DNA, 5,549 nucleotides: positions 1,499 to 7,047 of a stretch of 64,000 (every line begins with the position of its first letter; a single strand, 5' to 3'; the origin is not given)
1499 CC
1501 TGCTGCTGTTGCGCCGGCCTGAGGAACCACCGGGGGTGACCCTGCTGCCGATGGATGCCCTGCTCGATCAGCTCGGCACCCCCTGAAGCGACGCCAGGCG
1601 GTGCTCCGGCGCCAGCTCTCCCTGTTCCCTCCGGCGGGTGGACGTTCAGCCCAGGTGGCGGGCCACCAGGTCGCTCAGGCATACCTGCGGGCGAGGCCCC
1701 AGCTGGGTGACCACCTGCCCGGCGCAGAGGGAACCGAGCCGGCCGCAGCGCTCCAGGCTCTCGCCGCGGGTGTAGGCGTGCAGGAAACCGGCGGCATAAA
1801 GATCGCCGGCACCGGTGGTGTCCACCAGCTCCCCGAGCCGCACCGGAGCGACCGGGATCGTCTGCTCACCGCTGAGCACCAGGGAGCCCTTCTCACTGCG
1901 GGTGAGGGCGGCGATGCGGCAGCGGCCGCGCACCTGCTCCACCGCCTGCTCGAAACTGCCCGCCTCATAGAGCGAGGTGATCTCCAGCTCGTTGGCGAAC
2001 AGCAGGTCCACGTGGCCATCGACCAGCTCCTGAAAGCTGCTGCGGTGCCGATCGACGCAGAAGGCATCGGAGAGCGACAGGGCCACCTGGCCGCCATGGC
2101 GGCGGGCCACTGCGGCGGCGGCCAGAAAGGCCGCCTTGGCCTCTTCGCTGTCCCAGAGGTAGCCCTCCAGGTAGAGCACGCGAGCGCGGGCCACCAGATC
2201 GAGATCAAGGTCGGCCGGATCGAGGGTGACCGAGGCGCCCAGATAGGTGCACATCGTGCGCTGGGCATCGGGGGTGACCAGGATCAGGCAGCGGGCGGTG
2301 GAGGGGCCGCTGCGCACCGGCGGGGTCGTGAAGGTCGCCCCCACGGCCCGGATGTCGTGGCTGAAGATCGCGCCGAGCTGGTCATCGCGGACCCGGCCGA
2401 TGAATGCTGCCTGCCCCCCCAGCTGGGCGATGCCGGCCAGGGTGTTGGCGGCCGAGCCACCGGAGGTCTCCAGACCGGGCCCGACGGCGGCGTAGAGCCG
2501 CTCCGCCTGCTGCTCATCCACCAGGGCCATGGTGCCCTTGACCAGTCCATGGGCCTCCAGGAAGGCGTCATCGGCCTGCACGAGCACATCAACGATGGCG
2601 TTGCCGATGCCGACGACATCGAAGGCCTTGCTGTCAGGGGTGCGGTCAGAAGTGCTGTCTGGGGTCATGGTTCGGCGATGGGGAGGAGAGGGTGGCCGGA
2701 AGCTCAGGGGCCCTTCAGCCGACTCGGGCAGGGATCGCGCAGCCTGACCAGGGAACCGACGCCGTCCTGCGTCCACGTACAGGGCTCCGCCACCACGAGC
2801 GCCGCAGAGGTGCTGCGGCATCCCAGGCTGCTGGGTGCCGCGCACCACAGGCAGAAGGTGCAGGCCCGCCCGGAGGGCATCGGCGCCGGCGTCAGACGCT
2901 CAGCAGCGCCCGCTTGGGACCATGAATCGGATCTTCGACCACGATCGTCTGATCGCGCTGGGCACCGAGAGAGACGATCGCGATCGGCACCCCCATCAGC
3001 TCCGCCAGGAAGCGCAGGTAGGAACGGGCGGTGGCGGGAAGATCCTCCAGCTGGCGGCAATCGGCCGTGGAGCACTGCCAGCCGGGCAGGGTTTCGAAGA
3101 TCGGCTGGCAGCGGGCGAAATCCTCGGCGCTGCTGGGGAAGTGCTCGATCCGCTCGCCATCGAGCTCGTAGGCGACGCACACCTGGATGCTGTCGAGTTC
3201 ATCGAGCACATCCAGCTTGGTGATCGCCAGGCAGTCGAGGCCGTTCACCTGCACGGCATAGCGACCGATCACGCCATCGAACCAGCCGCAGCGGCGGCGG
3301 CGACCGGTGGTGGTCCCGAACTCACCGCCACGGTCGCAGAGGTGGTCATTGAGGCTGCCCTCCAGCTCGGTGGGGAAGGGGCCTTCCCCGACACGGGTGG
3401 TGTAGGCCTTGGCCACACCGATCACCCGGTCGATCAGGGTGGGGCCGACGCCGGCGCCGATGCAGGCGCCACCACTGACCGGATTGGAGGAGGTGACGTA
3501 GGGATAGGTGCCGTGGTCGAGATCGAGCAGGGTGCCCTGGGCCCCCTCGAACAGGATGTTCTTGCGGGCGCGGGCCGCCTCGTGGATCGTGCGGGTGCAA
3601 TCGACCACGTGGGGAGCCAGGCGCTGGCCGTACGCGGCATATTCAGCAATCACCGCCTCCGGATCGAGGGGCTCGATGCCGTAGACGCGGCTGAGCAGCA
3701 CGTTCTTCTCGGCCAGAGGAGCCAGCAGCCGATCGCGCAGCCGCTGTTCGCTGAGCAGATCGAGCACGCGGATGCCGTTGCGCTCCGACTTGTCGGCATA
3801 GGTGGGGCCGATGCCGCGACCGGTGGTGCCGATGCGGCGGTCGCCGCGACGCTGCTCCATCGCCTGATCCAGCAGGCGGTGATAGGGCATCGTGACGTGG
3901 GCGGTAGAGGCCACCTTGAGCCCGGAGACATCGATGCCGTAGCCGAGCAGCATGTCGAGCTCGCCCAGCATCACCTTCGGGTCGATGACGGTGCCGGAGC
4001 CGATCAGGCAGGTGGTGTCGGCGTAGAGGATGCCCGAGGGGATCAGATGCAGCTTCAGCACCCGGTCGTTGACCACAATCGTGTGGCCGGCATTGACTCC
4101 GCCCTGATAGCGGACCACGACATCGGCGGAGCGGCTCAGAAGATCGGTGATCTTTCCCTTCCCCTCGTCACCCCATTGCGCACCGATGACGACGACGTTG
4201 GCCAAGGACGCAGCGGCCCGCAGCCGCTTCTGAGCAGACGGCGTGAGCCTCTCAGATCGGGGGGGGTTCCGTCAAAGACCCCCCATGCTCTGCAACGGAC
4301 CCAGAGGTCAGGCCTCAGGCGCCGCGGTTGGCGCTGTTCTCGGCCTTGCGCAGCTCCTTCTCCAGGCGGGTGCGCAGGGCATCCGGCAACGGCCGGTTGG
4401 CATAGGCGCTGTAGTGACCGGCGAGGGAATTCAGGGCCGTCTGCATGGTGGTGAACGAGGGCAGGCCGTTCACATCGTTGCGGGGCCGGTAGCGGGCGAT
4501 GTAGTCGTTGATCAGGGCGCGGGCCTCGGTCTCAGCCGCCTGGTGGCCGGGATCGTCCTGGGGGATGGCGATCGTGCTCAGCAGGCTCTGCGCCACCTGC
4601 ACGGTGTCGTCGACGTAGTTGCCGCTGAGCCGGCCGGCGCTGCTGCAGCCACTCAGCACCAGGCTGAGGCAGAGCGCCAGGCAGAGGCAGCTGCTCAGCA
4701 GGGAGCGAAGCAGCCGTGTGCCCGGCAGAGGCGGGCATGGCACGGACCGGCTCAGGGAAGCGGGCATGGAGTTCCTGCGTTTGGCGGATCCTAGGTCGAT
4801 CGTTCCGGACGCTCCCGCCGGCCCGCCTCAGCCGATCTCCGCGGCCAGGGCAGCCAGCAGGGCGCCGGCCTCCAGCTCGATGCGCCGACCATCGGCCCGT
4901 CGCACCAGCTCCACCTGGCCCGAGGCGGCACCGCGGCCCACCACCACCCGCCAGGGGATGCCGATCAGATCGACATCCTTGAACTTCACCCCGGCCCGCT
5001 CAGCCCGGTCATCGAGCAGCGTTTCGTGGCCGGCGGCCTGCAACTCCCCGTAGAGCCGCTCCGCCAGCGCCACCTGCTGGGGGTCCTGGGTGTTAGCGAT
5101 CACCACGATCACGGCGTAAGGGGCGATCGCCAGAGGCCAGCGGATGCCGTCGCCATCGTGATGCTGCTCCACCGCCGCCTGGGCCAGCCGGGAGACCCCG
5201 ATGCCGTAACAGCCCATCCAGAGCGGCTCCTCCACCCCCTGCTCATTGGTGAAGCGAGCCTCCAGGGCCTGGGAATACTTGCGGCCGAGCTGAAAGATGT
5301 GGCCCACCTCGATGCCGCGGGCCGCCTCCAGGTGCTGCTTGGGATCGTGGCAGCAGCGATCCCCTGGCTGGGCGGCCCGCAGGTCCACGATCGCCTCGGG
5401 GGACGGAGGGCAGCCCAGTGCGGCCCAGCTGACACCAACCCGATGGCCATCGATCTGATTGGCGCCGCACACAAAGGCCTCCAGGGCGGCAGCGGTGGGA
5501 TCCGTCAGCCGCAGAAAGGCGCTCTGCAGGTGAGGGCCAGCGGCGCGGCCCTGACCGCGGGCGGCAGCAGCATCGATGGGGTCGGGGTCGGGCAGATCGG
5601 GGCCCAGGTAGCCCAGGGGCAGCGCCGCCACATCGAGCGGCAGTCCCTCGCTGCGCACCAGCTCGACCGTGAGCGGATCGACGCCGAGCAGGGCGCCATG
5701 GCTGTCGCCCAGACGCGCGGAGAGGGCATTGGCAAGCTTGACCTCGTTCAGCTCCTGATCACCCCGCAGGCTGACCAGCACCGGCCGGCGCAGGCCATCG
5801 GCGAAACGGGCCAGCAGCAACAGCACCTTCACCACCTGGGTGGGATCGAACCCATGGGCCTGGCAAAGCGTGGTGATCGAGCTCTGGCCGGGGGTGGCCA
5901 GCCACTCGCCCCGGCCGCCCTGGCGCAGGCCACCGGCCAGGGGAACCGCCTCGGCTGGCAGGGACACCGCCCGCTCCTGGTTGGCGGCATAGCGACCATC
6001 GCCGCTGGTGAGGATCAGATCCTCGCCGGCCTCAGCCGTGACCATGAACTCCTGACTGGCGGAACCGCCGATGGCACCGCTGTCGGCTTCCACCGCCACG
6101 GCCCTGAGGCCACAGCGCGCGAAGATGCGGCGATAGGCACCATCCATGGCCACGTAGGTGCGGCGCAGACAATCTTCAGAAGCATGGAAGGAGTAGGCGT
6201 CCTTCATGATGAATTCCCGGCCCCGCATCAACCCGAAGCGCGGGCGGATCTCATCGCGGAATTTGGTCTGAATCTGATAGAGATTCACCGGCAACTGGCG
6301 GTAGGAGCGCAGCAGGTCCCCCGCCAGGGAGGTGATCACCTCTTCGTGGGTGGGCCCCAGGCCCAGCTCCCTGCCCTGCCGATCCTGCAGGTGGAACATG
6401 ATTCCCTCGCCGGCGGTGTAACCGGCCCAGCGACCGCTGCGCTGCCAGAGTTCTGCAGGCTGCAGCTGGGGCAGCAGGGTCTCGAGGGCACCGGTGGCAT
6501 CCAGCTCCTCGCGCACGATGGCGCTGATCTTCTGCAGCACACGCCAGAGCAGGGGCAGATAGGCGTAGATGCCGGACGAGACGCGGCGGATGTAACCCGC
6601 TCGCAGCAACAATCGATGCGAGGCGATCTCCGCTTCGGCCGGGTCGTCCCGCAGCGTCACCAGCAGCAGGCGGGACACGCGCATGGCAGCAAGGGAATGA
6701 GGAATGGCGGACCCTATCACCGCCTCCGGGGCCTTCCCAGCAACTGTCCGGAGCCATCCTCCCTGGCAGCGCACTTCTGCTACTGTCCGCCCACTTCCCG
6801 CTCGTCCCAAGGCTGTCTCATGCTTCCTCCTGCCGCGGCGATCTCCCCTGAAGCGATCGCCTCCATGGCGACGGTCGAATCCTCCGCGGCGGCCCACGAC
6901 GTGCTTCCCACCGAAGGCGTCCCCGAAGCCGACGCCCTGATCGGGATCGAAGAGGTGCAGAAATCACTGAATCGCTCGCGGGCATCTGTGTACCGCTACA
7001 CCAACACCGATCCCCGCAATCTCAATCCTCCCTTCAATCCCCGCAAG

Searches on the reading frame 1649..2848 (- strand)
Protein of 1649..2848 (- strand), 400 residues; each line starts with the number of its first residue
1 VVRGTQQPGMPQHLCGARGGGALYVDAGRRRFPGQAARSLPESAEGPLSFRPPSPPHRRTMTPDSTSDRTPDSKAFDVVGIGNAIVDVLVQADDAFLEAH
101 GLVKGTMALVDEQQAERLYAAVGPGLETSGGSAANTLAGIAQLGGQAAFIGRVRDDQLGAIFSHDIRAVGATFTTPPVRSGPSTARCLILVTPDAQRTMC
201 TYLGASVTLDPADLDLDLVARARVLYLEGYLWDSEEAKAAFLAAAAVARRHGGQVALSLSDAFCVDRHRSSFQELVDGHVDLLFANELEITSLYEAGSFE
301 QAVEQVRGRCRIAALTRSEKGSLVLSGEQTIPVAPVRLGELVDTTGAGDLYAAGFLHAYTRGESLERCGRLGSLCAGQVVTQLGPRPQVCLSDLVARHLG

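Call 29: search_protein_families(library=ncbifam, proteins=[window:1649-2848:-], max_evalue=0.00001)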
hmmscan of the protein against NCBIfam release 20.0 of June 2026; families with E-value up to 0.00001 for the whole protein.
window:1649-2848:- (400 aa): 19 families
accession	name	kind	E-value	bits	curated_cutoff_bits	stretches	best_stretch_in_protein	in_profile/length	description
TIGR04382.1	myo_inos_iolC_N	equivalog_domain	5.2e-30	104.8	300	1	130-384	34-294/309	5-dehydro-2-deoxygluconokinase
NF053626.1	RibKinHalex1628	equivalog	3.2e-21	76.1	330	1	127-390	35-283/293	ATP-dependent ribose-1-phosphate kinase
NF041134.1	R1P_kin_Thcocales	equivalog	1.1e-20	74.3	500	1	77-390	2-273/291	ADP-dependent ribose-1-phosphate kinase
TIGR02152.1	D_ribokin_bact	equivalog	6.5e-19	68.4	299.65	1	128-386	33-287/298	ribokinase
NF011655.0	PRK15074.1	subfamily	3.1e-17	62.4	367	1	70-298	28-266/434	inosine/guanosine kinase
NF007321.0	PRK09813.1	equivalog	6.1e-17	62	247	1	128-384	22-259/261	fructoselysine 6-kinase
NF006957.1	PRK09434.1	equivalog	1.2e-15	57.8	450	1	126-364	23-265/302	fructokinase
NF049991.1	TagKinase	equivalog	6.4e-15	54.8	420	1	131-386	42-302/321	tagatose kinase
NF047869.1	myo_kin_aldol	exception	2e-14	52.9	600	1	129-256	38-167/586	bifunctional 5-dehydro-2-deoxygluconokinase/5-dehydro-2-deoxyphosphogluconate aldolase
TIGR02198.1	rfaE_dom_I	equivalog_domain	1.8e-13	50.3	345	1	280-385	191-302/315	D-glycero-beta-D-manno-heptose-7-phosphate kinase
NF040938.1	KDG_KDGal_kin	equivalog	1.8e-11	43.7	400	1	130-384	30-288/305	bifunctional 2-dehydro-3-deoxygluconokinase/2-dehydro-3-deoxygalactonokinase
NF008353.0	PRK11142.1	equivalog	2.4e-11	43.7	341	1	129-393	38-297/307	ribokinase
TIGR03168.1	1-PFK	subfamily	2.6e-09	36.4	216.4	1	265-384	162-286/305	hexose kinase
NF041332.1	KDG_KDGal_kin_Halo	equivalog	3e-09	36.8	440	1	107-373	11-285/320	bifunctional 2-dehydro-3-deoxygluconokinase/2-dehydro-3-deoxygalactonokinase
TIGR03828.1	pfkB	equivalog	5.6e-09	35.4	292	1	273-384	170-286/305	1-phosphofructokinase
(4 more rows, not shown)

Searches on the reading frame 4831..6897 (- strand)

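Call 28: search_protein_families(library=ncbifam, proteins=[window:4831-6897:-], max_evalue=0.00001)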
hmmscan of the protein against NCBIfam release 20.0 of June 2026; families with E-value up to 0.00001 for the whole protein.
window:4831-6897:- (689 aa): 9 families
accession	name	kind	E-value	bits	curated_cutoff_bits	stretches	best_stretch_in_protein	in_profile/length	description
NF006625.0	PRK09194.1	equivalog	4e-214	712.7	558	1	72-683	1-557/559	proline--tRNA ligase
TIGR00409.1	proS_fam_II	equivalog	2e-196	654.3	306.7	1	72-682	1-563/568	proline--tRNA ligase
NF008979.1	PRK12325.1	exception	2.5e-147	491.3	550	2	72-300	1-226/437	proline--tRNA ligase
TIGR00408.1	proS_fam_I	equivalog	1.1e-32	113.6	437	2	525-681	215-374/475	proline--tRNA ligase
TIGR00418.1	thrS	equivalog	9.3e-18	64.4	383.65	1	104-240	187-321/565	threonine--tRNA ligase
NF003068.0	PRK03991.1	equivalog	3.3e-09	35.7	484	0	573-687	479-591/613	threonine--tRNA ligase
NF003211.1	PRK04173.1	equivalog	1.5e-07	30.7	312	0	200-242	186-228/454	glycine--tRNA ligase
TIGR00389.1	glyS_dimeric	equivalog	1.5e-06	27.1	243.3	0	200-237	180-217/565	glycine--tRNA ligase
NF002120.0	PRK00960.1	equivalog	6.5e-06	25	611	0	96-161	201-268/518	serine--tRNA ligase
